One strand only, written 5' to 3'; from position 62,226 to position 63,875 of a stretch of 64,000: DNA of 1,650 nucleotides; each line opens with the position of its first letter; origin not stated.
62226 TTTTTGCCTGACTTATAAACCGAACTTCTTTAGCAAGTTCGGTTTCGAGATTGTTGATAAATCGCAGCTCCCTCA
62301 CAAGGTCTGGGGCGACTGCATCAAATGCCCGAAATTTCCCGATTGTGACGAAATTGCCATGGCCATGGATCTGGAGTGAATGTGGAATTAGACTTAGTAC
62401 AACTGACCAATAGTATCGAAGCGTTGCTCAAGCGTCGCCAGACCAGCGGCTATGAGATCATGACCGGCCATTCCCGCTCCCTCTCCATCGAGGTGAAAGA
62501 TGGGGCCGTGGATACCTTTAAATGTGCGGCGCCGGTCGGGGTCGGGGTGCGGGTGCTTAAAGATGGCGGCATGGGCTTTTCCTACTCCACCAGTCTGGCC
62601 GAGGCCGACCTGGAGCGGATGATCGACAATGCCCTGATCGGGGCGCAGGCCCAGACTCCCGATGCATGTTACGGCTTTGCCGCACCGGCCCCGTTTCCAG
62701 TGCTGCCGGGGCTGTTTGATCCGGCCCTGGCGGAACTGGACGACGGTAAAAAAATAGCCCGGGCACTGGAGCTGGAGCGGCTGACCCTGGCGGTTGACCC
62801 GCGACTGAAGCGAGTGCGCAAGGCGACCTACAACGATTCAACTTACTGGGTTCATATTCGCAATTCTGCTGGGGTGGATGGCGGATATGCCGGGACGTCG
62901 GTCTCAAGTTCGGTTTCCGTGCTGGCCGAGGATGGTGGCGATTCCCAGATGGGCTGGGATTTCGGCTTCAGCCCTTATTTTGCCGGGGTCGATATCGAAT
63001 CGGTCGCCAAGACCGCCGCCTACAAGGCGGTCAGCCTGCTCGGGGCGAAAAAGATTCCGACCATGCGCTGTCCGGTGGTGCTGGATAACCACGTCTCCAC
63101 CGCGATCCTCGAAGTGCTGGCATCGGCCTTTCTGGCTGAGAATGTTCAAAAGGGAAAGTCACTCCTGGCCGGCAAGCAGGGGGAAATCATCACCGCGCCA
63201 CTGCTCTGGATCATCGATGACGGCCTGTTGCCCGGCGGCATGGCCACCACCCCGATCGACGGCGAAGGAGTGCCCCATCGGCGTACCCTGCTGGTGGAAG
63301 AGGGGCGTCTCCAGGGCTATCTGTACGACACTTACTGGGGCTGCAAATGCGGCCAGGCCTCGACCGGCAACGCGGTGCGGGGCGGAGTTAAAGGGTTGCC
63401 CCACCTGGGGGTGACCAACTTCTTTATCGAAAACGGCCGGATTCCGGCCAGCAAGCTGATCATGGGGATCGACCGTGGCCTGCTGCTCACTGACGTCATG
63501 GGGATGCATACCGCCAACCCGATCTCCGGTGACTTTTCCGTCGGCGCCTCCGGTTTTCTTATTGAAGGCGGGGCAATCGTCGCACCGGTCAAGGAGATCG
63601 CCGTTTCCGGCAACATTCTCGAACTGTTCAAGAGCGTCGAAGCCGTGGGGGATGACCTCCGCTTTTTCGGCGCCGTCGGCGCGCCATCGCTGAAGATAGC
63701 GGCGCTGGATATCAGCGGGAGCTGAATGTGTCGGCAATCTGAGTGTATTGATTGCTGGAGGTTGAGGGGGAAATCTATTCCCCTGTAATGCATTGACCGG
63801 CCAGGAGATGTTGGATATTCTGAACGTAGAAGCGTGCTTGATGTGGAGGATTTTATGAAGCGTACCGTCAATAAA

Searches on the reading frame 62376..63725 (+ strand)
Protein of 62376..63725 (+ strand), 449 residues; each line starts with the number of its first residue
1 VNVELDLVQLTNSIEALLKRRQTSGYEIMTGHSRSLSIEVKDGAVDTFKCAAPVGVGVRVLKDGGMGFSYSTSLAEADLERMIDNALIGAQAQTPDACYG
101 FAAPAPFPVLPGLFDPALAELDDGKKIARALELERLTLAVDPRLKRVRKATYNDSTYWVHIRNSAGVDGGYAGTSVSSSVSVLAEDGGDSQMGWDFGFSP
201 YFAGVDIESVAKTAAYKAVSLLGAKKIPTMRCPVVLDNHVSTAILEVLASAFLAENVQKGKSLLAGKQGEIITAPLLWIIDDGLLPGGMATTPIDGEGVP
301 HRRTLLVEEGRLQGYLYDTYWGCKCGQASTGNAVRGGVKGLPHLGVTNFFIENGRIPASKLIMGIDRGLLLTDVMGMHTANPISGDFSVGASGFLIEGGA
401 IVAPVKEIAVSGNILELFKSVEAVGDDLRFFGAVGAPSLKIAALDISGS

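Call 52: search_protein_families(library=pfam, proteins=[window:62376-63725:+], max_evalue=0.00001)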
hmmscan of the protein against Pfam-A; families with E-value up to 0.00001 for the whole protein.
window:62376-63725:+ (449 aa): 3 families
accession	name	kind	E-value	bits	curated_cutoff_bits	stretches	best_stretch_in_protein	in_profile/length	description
PF19289.4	PmbA_TldD_3rd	-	9.3e-75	251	22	1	230-448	2-220/220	PmbA/TldA metallopeptidase C-terminal domain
PF19290.4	PmbA_TldD_2nd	-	7.9e-18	65.3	20.9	1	118-222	3-109/109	PmbA/TldA metallopeptidase central domain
PF01523.21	PmbA_TldD_1st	-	1.2e-13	51.4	20.9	1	31-87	6-62/65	PmbA/TldA metallopeptidase domain 1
